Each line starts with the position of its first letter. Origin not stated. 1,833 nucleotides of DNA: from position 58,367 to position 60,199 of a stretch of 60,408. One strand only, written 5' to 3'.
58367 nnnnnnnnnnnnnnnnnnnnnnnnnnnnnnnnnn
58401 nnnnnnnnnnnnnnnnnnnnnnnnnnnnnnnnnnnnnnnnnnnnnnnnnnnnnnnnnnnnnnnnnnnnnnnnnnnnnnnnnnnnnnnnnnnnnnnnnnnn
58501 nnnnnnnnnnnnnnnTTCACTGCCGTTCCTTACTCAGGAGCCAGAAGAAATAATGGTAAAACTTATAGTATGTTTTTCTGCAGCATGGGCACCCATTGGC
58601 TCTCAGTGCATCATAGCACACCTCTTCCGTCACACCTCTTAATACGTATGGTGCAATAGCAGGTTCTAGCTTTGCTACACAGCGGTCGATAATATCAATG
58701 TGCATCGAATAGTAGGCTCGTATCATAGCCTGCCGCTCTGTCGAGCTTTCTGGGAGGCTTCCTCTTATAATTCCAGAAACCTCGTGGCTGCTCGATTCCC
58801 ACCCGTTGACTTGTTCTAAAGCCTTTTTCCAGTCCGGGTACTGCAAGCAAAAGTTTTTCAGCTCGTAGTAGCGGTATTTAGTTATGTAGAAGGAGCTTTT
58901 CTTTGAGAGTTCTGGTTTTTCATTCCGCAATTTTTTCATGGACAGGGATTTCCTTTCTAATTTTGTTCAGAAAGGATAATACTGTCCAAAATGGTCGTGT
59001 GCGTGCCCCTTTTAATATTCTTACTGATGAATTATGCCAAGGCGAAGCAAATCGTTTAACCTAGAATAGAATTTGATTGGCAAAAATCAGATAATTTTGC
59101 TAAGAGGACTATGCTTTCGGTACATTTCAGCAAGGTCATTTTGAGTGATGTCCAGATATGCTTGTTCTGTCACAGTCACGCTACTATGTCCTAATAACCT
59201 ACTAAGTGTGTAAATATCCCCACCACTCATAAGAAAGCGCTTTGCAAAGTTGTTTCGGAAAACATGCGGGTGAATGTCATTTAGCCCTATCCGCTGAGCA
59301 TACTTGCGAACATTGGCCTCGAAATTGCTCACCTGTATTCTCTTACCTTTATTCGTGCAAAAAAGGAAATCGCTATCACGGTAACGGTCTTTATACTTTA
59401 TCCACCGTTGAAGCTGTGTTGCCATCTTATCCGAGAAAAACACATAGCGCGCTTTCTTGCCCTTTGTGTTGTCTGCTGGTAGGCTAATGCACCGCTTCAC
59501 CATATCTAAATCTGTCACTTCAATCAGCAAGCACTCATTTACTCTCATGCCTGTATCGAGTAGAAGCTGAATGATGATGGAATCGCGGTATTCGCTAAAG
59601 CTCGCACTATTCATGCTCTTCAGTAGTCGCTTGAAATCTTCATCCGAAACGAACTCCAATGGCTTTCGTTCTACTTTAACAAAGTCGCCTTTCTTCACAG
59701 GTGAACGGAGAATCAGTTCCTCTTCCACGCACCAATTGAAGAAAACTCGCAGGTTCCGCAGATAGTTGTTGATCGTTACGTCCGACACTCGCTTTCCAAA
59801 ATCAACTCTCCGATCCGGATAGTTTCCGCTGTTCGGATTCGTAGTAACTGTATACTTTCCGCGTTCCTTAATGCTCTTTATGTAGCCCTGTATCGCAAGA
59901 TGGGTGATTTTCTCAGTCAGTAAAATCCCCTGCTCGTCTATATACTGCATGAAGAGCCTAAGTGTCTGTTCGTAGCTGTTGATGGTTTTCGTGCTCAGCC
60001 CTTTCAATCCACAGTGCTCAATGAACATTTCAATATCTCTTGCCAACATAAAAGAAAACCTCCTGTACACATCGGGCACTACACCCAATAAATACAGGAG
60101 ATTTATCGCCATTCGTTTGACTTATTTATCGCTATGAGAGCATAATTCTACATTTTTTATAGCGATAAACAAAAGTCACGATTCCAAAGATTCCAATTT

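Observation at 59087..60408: A 5'-truncated spo0A-like segment spans the 64-bp terminal repeat next to the integrase: probable attP inside a spo0A-derived sequence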

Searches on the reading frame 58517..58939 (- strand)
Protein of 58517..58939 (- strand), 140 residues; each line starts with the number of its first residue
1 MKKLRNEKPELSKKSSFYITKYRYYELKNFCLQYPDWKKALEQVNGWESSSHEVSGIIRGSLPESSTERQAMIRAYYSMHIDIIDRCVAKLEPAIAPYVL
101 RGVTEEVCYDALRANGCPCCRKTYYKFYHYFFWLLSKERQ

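Call 7: search_protein_families(library=pfam, proteins=[window:58517-58939:-], max_evalue=0.01)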
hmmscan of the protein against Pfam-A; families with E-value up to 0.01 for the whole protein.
window:58517-58939:- (140 aa): 0 families

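Call 52: search_protein_families(library=phrogs, proteins=[window:58517-58939:-], max_evalue=0.001)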
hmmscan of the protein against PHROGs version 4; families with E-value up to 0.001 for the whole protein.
window:58517-58939:- (140 aa): 1 family
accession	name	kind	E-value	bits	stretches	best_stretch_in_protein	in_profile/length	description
phrog_11237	-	unknown function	1.7e-43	149.1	1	7-140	5-139/139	-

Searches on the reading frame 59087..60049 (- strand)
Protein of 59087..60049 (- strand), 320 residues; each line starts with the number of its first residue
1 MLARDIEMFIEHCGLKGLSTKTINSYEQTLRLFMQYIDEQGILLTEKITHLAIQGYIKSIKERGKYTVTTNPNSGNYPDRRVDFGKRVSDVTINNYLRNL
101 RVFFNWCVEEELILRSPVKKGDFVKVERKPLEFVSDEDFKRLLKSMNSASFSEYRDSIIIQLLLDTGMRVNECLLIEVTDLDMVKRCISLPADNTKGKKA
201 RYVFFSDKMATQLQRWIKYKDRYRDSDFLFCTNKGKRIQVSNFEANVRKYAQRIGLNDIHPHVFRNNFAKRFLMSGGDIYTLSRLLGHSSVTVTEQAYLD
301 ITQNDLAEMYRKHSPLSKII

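Call 7: search_protein_families(library=pfam, proteins=[window:59087-60049:-], max_evalue=0.01)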
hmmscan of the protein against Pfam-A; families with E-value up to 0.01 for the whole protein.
window:59087-60049:- (320 aa): 4 families
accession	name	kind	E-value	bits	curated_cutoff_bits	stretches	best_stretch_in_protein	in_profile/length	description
PF00589.27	Phage_integrase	-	9.2e-36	123.6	27.1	1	133-302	2-169/172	Phage integrase family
PF02899.23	Phage_int_SAM_1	-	9.8e-10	39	22.3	1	16-70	12-65/83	Phage integrase, N-terminal SAM-like domain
PF13102.12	Phage_int_SAM_5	-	5.3e-08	33.6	22.3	1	7-119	7-94/98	Phage integrase SAM-like domain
PF13495.12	Phage_int_SAM_4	-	6.8e-07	30.1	27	0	7-70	3-63/85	Phage integrase, N-terminal SAM-like domain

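Call 8: search_protein_families(library=ncbifam, proteins=[window:59087-60049:-], max_evalue=0.01)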
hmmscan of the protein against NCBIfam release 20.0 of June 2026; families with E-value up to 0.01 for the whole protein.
window:59087-60049:- (320 aa): 12 families
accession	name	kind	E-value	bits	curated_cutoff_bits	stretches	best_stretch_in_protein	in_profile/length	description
NF040815.2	recomb_XerA_Arch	equivalog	1.5e-53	182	220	1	8-310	2-263/263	site-specific tyrosine recombinase/integron integrase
TIGR02225.1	recomb_XerD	equivalog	9.4e-46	156.4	329.6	1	9-316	3-289/290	site-specific tyrosine recombinase XerD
TIGR02224.1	recomb_XerC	equivalog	9.8e-46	156.5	335.15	1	87-315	60-291/295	tyrosine recombinase XerC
NF001399.0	PRK00283.1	subfamily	6.3e-44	150.4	279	1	4-317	7-299/300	tyrosine recombinase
NF002331.0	PRK01287.1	subfamily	5.4e-30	104.6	371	1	2-315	26-326/365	site-specific tyrosine recombinase XerC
NF003462.0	PRK05084.1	equivalog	1.2e-27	96.6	267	2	131-309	171-352/360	tyrosine recombinase XerS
TIGR02249.1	integrase_gron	subfamily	1.5e-23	83.7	265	2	86-227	57-187/315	integron integrase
NF011946.0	PRK15417.1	equivalog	3.3e-11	42.9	435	2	150-217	127-192/337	integron integrase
NF007370.0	PRK09870.1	subfamily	3.2e-10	40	221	1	127-292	6-171/200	tyrosine-type DNA invertase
NF040693.1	recomb_GmtY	equivalog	6.2e-07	29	340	1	202-308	321-439/441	gamma-mobile-trio recombinase GmtY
NF002685.0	PRK02436.1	equivalog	6.4e-06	26.2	178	1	157-296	115-242/245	site-specific tyrosine recombinase XerD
NF007371.0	PRK09871.1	subfamily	1.8e-05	24.4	222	1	152-294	24-168/198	tyrosine-type DNA invertase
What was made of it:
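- On Tyrosine recombinase / phage integrase (PF00589): The 320-aa protein matches XerA (2-263 of 263), XerD and XerC models end to end from residue 8 (call 8).
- Checked: It matches PF00589 at E 9e-36 and Xer-type models over its full length (calls 7, 8).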

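Call 14: find_related_loci(query=window:59087-60049:-, collection=genome_contigs, flank=10000)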
Query window:59087-60049:- (320 aa) in genome_contigs; peptide patterns used: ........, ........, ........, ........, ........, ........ (x = any residue, [..] = any of these).
122 stretches matched a pattern; 41 encode a relative of the query (tblastn E <= 1e-3); 41 distinct loci.
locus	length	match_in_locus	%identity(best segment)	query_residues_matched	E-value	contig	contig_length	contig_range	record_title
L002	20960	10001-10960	99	1-320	0e+0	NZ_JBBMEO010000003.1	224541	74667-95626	Faecalibacterium tardum strain CLA-AA-H175 CLAAAH175_contig_3_length_224541, whole genome shotgun sequence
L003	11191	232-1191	91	1-320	0e+0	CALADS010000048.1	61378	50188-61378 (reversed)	MAG TPA_asm: uncultured Bacteroides sp. isolate ERR318703_bin.135_CONCOCT_v1.1_MAG genome assembly, contig: ERZ1764592.4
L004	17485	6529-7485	85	1-319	0e+0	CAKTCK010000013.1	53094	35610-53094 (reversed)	MAG: uncultured Faecalibacterium sp. isolate REFINED_METABAT215_TOP10_CONTIGS_1500_ASSEMBLY_K77_MERGED__Hadza_MoBio_hadz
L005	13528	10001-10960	80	1-320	0e+0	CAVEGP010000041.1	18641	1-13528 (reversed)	Bacteroides uniformis isolate H07668-L1_cleanbin_000028 genome assembly, contig: Spades_H07668-L1_contig_1319, whole gen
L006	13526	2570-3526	85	1-319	0e+0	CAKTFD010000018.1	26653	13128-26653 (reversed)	MAG: uncultured Faecalibacterium sp. isolate REFINED_METABAT215_TOP10_CONTIGS_1500_ASSEMBLY_K77_MERGED__Hadza_MoBio_hadz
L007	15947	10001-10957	72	1-319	2e-165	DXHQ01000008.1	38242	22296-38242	MAG TPA_asm: Candidatus Faecalibacterium intestinigallinarum isolate ChiHcolR34-3080 ChiHcolR34__C18076_L38242_SAMN08010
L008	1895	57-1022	59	1-319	5e-135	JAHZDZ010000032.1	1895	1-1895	MAG: Bacillota bacterium isolate HRGM_Genome_2601 HRGM_Genome_2601_32, whole genome shotgun sequence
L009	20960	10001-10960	82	1-320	0e+0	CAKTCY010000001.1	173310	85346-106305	MAG: uncultured Faecalibacterium sp. isolate REFINED_METABAT215_TOP10_CONTIGS_1500_ASSEMBLY_K77_MERGED__Hadza_PheChl_Fib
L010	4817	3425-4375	52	6-317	6e-101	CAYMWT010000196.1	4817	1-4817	MAG TPA_asm: uncultured Oscillospiraceae bacterium isolate SRP287540_co1_137 genome assembly, contig: NODE_19267_length_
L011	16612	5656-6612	50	6-319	4e-98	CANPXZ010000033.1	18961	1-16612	MAG: uncultured Oscillospiraceae bacterium isolate Lapin-005__bin25 genome assembly, contig: Lapin-005__NODE_3829_length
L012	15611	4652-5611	50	6-319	9e-98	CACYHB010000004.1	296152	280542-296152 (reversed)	MAG: Ruminococcaceae bacterium isolate RUG11929 genome assembly, contig: RUG11929_asm_4, whole genome shotgun sequence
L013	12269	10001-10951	50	6-317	1e-95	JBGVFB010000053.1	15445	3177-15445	MAG: Faecousia sp. isolate fecal_MAG_40 fecal_MAG_40_contig_0053, whole genome shotgun sequence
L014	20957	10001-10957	49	6-319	7e-94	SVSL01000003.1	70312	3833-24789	MAG: Oscillospiraceae bacterium isolate SIG668 NODE_9386_length_70312_cov_1.983629, whole genome shotgun sequence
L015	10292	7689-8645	48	6-319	5e-93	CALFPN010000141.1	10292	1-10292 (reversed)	MAG TPA_asm: uncultured Clostridia bacterium isolate SRR6425810_bin.147_CONCOCT_v1.1_MAG genome assembly, contig: ERZ176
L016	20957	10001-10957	49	6-319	3e-92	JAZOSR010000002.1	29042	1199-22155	MAG: Eubacteriales bacterium isolate T1900045543_YK20190237.MAGScoT_cleanbin_000016 SGB_7831_k141_4039270, whole genome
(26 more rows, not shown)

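Call 35: find_encoding_contigs(protein=window:59087-60049:-, flank=2500, max_places=10)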
Protein window:59087-60049:- (320 aa): 22 contigs read that carry it; 10 places shown.
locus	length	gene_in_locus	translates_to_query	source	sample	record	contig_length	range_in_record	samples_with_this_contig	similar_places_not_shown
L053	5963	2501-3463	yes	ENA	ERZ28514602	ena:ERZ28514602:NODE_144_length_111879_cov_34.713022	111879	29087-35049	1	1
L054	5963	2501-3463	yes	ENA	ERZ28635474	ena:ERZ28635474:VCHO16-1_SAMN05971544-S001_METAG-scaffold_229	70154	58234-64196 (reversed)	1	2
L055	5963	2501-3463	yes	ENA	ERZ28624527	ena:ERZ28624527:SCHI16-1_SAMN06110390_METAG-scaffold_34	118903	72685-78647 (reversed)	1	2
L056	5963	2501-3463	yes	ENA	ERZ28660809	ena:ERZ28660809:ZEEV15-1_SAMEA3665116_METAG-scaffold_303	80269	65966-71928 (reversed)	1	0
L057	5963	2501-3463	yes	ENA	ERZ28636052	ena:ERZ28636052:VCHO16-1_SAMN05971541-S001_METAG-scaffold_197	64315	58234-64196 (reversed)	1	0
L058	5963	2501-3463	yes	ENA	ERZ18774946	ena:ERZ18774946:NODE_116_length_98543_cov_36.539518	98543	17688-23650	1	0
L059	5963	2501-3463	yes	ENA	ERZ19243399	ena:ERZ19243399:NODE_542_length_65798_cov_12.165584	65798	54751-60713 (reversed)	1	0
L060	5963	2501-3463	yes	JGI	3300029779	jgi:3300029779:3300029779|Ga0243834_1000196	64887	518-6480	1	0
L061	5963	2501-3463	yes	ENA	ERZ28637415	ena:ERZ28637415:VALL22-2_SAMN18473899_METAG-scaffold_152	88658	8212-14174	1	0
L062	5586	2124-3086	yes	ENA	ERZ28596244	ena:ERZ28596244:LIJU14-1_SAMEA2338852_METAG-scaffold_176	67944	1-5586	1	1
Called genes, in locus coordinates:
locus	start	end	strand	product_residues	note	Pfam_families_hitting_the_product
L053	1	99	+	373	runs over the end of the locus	PF03462:PCRF, PF00472:RF-1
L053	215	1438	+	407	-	PF13180:PDZ_2 (faint), PF05580:Peptidase_S55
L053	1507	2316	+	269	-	PF00072:Response_reg, PF08769:Spo0A_C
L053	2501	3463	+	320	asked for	PF02899:Phage_int_SAM_1 (weak), PF13495:Phage_int_SAM_4 (faint), PF00589:Phage_integrase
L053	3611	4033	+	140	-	-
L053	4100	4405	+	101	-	-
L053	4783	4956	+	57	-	-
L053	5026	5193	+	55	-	-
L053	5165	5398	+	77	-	-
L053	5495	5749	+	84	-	-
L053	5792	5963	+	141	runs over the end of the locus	-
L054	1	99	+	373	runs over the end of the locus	PF03462:PCRF, PF00472:RF-1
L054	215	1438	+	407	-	PF13180:PDZ_2 (faint), PF05580:Peptidase_S55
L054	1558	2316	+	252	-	PF00072:Response_reg, PF08769:Spo0A_C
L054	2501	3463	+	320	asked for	PF02899:Phage_int_SAM_1 (weak), PF13495:Phage_int_SAM_4 (faint), PF00589:Phage_integrase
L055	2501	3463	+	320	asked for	PF02899:Phage_int_SAM_1 (weak), PF13495:Phage_int_SAM_4 (faint), PF00589:Phage_integrase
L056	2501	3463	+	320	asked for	PF02899:Phage_int_SAM_1 (weak), PF13495:Phage_int_SAM_4 (faint), PF00589:Phage_integrase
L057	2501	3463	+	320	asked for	PF02899:Phage_int_SAM_1 (weak), PF13495:Phage_int_SAM_4 (faint), PF00589:Phage_integrase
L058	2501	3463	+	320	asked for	PF02899:Phage_int_SAM_1 (weak), PF13495:Phage_int_SAM_4 (faint), PF00589:Phage_integrase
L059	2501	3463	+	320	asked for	PF02899:Phage_int_SAM_1 (weak), PF13495:Phage_int_SAM_4 (faint), PF00589:Phage_integrase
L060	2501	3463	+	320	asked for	PF02899:Phage_int_SAM_1 (weak), PF13495:Phage_int_SAM_4 (faint), PF00589:Phage_integrase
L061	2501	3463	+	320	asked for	PF02899:Phage_int_SAM_1 (weak), PF13495:Phage_int_SAM_4 (faint), PF00589:Phage_integrase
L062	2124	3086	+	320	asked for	PF02899:Phage_int_SAM_1 (weak), PF13495:Phage_int_SAM_4 (faint), PF00589:Phage_integrase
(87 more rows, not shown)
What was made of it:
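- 59087..60049 (-): Tyrosine integrase, 320 aa, Xer-like, with no separate arm-binding domain. The identical protein lies next to spo0A in 10 of 10 contigs (call 35).
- The 10 longest places shown all have prfB-spoIVB-spo0A-int (call 35).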

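Call 51: search_dna_similar(query=window:59087-60049:-, collection=phages, mode=protein, max_rows=25, max_evalue=1e-30)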
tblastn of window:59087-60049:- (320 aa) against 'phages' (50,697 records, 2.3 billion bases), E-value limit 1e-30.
Records with a match: 1; places in all: 1; records where one place covers at least 80% of the query: 0.
Best place of each record, by identity: <60% 1.
By first word of the organism name: Bacillus 1.
By host as written in the record: Bacillus subtilis 18 1.
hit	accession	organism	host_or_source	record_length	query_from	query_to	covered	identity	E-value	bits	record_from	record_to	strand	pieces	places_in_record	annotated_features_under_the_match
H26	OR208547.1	Bacillus phage phi18-2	Bacillus subtilis 18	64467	88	319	73%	31.3%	2e-34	138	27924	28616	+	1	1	tyrosine-type recombinase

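Call 52: search_protein_families(library=phrogs, proteins=[window:59087-60049:-], max_evalue=0.001)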
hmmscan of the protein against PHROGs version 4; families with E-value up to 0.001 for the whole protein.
window:59087-60049:- (320 aa): 6 families
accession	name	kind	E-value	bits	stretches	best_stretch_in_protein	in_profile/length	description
phrog_1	-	integration and excision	1.3e-55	190.8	1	7-316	171-450/611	integrase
phrog_216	-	integration and excision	7.5e-40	137.9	1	88-312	8-235/301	integrase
phrog_7685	-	integration and excision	9.2e-09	36.2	1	201-305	129-227/240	integrase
phrog_7269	-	integration and excision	1.3e-08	35.7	1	239-307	9-75/89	integrase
phrog_23271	-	unknown function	0.00015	22.7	1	259-309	9-57/67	-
phrog_34557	-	integration and excision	0.00078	20.2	0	224-308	91-172/183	integrase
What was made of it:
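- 59087..60049 (-): Full-length matches to XerA, XerC and XerD models (calls 7, 8) and to phrog_1 integrase (call 52).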
